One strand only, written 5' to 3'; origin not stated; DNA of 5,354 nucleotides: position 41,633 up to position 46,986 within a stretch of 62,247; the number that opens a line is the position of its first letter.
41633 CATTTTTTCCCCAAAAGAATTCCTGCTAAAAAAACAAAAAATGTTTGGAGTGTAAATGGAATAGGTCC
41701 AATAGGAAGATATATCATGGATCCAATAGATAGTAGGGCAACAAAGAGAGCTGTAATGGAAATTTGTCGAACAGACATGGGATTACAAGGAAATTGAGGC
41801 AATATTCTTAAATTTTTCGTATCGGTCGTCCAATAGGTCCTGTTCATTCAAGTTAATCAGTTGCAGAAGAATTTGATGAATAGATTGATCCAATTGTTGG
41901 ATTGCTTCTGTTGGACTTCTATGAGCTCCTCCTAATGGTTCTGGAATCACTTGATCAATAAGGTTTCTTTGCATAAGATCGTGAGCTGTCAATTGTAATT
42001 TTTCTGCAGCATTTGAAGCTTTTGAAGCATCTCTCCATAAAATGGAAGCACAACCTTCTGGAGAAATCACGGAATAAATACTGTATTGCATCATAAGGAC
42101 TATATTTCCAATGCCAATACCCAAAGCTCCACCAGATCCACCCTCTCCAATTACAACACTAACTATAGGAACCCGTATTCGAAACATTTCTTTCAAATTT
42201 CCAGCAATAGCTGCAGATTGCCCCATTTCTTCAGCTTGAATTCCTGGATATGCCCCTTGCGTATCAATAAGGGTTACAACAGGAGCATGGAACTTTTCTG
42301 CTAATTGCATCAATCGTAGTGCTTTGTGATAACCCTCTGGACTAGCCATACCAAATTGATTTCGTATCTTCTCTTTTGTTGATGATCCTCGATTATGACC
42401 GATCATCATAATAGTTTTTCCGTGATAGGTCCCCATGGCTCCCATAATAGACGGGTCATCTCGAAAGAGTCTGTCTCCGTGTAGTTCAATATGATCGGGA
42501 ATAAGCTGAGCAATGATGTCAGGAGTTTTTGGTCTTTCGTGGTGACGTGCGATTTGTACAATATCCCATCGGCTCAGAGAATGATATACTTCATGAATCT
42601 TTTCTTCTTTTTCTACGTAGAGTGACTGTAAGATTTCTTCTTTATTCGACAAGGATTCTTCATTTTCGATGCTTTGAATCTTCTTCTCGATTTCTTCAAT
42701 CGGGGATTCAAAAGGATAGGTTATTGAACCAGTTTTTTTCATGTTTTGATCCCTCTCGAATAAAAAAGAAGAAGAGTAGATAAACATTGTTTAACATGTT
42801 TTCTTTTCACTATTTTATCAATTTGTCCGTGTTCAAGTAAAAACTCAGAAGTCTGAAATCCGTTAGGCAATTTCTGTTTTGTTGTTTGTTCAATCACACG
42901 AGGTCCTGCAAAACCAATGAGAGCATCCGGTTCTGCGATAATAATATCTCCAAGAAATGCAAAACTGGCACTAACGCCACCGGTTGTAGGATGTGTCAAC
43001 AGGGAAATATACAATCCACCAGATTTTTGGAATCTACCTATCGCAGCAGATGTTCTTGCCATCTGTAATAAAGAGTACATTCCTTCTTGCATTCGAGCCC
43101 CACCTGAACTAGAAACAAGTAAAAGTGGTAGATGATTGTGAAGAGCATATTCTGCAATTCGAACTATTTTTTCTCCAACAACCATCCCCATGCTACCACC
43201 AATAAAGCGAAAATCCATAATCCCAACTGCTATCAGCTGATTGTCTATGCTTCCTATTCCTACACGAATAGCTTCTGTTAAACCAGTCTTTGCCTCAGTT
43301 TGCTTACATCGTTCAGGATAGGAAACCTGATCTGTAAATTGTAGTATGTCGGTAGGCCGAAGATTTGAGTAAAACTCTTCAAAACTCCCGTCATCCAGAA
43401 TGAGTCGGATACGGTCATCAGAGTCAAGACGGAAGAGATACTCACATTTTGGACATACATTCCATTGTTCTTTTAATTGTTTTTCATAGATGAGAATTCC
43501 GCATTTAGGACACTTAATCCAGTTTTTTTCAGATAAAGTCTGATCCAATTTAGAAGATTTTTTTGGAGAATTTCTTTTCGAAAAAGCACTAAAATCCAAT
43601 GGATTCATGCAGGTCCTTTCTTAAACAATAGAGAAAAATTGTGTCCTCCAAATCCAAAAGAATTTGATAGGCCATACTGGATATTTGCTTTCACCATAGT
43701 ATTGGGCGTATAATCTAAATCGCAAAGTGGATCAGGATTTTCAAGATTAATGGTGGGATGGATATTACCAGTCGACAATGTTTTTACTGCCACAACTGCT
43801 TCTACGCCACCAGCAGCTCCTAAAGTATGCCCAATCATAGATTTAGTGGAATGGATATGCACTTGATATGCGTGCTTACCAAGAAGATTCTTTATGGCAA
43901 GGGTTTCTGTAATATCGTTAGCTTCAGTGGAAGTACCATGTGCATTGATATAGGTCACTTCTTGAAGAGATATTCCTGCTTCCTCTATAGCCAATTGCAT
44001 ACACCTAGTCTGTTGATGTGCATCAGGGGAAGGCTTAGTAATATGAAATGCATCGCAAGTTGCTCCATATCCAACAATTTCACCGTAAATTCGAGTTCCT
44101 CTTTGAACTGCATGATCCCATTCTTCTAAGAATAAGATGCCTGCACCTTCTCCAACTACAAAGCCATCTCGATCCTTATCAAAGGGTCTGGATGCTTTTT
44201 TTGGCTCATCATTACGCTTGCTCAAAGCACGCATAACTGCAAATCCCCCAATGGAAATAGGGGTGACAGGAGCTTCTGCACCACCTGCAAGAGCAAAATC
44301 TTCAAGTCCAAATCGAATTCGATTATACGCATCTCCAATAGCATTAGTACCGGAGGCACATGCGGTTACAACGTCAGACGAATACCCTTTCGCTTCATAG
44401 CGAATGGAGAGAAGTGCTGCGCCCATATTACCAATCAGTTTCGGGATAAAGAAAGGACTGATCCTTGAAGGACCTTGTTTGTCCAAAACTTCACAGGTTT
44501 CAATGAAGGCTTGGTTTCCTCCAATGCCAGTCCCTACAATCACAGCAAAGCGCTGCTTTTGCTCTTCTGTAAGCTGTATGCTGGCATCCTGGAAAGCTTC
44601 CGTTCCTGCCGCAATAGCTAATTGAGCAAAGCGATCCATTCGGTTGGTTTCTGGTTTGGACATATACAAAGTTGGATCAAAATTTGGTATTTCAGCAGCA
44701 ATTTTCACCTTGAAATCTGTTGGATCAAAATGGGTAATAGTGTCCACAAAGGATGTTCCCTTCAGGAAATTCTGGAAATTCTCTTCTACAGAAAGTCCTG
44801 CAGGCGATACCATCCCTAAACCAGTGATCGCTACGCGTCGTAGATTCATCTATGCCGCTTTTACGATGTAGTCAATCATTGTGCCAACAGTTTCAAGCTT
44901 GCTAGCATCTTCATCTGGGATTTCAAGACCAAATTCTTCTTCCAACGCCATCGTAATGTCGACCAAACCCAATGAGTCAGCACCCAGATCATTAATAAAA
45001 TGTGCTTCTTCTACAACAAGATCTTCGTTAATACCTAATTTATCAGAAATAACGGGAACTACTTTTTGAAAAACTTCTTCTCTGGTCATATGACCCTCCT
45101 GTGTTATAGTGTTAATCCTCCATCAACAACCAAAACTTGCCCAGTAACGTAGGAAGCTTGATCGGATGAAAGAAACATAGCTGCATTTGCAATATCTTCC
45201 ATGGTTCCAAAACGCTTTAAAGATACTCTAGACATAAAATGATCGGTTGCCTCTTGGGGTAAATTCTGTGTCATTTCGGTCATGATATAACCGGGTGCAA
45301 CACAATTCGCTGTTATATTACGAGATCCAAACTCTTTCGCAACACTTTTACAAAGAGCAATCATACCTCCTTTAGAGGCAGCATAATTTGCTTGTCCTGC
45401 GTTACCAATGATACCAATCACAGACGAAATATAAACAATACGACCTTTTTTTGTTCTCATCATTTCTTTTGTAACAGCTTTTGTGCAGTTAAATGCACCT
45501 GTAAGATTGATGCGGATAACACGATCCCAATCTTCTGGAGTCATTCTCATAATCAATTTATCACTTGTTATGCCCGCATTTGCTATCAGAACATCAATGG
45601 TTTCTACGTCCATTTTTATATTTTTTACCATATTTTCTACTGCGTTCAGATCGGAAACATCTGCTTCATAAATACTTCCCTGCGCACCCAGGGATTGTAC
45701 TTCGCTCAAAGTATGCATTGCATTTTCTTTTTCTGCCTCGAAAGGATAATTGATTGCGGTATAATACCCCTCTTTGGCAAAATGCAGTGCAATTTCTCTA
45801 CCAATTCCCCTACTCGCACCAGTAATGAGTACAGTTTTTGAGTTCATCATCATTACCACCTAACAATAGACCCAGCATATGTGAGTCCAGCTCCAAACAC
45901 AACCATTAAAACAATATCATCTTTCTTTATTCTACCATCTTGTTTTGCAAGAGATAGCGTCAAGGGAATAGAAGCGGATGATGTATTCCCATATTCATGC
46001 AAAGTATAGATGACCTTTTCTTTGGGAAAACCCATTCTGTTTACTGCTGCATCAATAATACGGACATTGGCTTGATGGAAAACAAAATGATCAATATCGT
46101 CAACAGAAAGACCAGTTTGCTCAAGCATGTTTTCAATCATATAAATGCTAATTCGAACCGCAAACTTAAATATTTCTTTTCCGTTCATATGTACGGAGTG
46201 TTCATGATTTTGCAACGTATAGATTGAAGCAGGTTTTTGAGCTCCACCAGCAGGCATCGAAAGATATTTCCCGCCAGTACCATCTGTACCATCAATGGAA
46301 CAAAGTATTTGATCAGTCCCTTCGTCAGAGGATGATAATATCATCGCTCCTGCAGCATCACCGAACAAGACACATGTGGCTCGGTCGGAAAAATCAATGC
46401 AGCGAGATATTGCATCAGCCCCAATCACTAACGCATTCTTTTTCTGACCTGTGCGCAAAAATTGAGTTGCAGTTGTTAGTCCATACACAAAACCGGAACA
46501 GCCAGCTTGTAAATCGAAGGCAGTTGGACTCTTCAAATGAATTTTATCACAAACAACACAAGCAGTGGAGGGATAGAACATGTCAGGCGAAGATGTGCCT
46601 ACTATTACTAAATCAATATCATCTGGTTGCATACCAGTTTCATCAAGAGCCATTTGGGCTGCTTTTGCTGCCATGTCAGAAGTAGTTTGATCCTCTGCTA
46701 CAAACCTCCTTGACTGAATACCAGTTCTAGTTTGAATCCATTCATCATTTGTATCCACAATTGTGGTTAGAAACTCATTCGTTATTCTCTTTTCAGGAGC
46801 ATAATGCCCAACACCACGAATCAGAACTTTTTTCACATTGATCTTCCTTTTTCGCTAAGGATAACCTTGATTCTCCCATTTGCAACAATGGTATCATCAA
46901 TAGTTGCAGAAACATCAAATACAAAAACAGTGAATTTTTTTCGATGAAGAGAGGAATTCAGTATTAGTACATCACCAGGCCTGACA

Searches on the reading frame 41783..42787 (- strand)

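Call 81: search_protein_families(library=pfam, proteins=[window:41783-42787:-], max_evalue=0.00001)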
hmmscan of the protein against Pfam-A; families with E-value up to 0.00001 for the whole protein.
window:41783-42787:- (334 aa): 2 families
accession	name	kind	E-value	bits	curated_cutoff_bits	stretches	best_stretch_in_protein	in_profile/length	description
PF03255.19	ACCA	-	6.5e-129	430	23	1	25-329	3-309/310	Acetyl co-enzyme A carboxylase carboxyltransferase-like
PF01039.27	Carboxyl_trans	-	1.6e-12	47.3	22.3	1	117-264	287-429/493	Carboxyl transferase domain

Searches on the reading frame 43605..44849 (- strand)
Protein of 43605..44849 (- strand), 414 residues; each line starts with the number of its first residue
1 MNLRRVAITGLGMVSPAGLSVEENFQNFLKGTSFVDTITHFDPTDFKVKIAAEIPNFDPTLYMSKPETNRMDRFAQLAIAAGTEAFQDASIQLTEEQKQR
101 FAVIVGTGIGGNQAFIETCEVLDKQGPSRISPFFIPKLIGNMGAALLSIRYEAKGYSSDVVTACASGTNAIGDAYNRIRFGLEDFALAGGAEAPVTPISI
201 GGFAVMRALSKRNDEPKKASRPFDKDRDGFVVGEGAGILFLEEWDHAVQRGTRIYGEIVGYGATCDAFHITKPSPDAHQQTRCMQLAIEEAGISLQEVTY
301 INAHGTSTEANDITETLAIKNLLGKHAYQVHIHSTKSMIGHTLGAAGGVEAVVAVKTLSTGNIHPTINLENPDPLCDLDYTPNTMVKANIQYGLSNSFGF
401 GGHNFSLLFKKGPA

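Call 81: search_protein_families(library=pfam, proteins=[window:43605-44849:-], max_evalue=0.00001)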
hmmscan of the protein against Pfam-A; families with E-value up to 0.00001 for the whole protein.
window:43605-44849:- (414 aa): 2 families
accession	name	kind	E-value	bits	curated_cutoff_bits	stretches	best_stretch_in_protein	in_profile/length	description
PF00109.32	ketoacyl-synt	-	1.9e-53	182.1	20.8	1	4-245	2-250/252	Beta-ketoacyl synthase, N-terminal domain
PF02801.28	Ketoacyl-synt_C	-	2e-35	121.8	20.8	1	255-370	1-119/119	Beta-ketoacyl synthase, C-terminal domain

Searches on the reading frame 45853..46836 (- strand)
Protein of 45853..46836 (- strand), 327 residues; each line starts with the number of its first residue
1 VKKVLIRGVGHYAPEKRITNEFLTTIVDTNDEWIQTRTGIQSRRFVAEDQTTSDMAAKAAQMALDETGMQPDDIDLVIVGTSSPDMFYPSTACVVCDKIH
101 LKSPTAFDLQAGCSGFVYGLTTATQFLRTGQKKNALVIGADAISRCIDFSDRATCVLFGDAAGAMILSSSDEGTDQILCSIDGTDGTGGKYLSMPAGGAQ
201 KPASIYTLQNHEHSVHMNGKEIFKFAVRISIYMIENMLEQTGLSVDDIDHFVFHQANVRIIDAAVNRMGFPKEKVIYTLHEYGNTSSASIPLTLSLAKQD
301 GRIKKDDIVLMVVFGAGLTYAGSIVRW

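Call 81: search_protein_families(library=pfam, proteins=[window:45853-46836:-], max_evalue=0.00001)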
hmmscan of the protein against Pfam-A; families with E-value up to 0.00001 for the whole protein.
window:45853-46836:- (327 aa): 4 families
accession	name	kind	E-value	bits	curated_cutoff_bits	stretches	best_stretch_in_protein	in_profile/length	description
PF08541.16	ACP_syn_III_C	-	5.6e-37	126.2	26.6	1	238-327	1-90/90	3-Oxoacyl-[acyl-carrier-protein (ACP)] synthase III C terminal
PF08545.16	ACP_syn_III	-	1.5e-28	98.9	24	1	107-186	1-80/80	3-Oxoacyl-[acyl-carrier-protein (ACP)] synthase III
PF08392.18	FAE1_CUT1_RppA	-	2.4e-09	37.4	27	1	51-169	82-205/290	FAE1/Type III polyketide synthase-like protein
PF00108.29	Thiolase_N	-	3.5e-07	30.3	26.4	1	36-145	7-117/260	Thiolase, N-terminal domain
